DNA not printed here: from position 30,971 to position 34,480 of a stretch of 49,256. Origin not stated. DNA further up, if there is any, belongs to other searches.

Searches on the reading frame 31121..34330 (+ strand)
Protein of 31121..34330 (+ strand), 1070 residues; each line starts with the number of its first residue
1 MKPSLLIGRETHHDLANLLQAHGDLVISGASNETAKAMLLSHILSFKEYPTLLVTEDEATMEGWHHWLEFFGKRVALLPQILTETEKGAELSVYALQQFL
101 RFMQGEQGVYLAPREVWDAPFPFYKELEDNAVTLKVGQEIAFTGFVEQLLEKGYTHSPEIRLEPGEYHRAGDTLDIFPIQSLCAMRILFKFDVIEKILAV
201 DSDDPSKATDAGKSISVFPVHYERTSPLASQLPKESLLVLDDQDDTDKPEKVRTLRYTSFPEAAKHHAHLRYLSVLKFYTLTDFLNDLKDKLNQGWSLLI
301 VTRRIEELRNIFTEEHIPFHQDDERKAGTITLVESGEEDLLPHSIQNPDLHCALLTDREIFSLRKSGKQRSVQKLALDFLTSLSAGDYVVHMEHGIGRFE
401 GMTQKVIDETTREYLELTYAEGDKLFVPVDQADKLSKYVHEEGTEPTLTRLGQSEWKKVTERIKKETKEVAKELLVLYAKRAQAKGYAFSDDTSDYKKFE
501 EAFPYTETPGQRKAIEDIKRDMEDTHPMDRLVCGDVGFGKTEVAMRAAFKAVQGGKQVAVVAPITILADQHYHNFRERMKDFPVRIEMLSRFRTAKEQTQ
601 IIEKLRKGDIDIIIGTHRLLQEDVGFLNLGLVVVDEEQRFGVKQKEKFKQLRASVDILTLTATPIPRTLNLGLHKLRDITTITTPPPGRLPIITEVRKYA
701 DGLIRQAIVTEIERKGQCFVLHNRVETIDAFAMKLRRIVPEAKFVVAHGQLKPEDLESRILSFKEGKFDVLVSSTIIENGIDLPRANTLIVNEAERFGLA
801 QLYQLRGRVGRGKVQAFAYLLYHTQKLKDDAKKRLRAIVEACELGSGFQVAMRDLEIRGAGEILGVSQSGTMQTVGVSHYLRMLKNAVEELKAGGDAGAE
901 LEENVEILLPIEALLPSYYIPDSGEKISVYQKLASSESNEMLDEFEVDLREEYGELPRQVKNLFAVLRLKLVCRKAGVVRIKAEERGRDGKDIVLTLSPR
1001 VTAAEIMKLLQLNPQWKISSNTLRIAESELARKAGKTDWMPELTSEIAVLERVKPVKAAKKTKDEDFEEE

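Call 11: find_related_loci(query=window:31121-34330:+, collection=genome_contigs, flank=10000)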
Query window:31121-34330:+ (1070 aa) in genome_contigs; peptide patterns used: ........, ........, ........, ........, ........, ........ (x = any residue, [..] = any of these).
130 stretches matched a pattern; 56 encode a relative of the query (tblastn E <= 1e-3); 56 distinct loci.
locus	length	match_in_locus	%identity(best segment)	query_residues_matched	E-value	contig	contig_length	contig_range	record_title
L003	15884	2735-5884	75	1-1050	0e+0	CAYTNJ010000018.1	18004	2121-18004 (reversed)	MAG TPA_asm: uncultured Candidatus Peribacteria bacterium isolate SRP286056_co2_243 genome assembly, contig: NODE_4775_l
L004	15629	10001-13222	68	1-1063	0e+0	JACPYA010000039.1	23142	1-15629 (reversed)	MAG: Candidatus Peregrinibacteria bacterium isolate NC_groundwater_851_Pr1_B-0.1um_56_11 Montesol18_Bp1_scaffold_859146,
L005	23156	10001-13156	69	1-1051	0e+0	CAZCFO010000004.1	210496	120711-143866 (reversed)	MAG TPA_asm: uncultured Candidatus Peribacteria bacterium isolate SRP292972_co3_91 genome assembly, contig: NODE_89_leng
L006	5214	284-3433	67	1-1052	0e+0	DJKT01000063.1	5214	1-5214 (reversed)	MAG TPA_asm: Candidatus Peribacter sp. UBA6535 UBA6535_contig_37050, whole genome shotgun sequence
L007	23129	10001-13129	65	1-1052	0e+0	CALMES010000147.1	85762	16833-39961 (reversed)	MAG TPA_asm: uncultured Candidatus Peregrinibacteria bacterium isolate SRR5676444_bin.3_CONCOCT_v1.1_MAG genome assembly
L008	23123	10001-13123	65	1-1050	0e+0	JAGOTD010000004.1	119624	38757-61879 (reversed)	MAG: Candidatus Peribacteraceae bacterium isolate Gw_Eff_bin_374 Gw_Eff_167_length_119624_cov_17.649640, whole genome sh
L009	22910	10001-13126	51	9-1050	0e+0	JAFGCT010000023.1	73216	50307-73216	MAG: Candidatus Peregrinibacteria bacterium isolate Zod_Metabat.1133 k87_6154608, whole genome shotgun sequence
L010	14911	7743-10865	52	11-1050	0e+0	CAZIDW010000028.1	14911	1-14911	MAG TPA_asm: uncultured Candidatus Peribacteria bacterium isolate SRP141376_co2_352 genome assembly, contig: NODE_7941_l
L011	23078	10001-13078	52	19-1042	0e+0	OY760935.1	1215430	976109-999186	MAG: Candidatus Gracilibacteria bacterium isolate 3c0776cb-dd52-49a3-965b-30fb91b92491 genome assembly, chromosome: 1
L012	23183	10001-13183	50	10-1044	0e+0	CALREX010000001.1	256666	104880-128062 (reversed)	MAG: Candidatus Peribacteria bacterium isolate Ike-200m-53 genome assembly, contig: Ike-200-c4, whole genome shotgun seq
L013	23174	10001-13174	49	16-1050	0e+0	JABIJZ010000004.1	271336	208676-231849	MAG: Candidatus Peregrinibacteria bacterium isolate SI054_bin37 k141_91678, whole genome shotgun sequence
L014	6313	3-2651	57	169-1050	0e+0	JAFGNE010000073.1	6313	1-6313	MAG: Candidatus Peregrinibacteria bacterium isolate Zod_Metabat.530 k87_12021781, whole genome shotgun sequence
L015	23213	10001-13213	50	6-1050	0e+0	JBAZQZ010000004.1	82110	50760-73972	MAG: Candidatus Gracilibacteria bacterium isolate SO_2017_GW1_136 NODE_1802_length_82110_cov_1.629008_OW334_2017, whole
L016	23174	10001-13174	50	18-1050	0e+0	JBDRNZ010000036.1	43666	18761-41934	MAG: Candidatus Peregrinibacteria bacterium isolate MEGAHIT-group-1.923 k141_5713008, whole genome shotgun sequence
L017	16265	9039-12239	49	9-1050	0e+0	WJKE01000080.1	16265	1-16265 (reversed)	MAG: Candidatus Peregrinibacteria bacterium isolate Bin_357 k141_2653697, whole genome shotgun sequence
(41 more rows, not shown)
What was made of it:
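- Mfd is 65-75% identical to Peribacteria and Peregrinibacteria genomes assembled from metagenomes (call 11).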
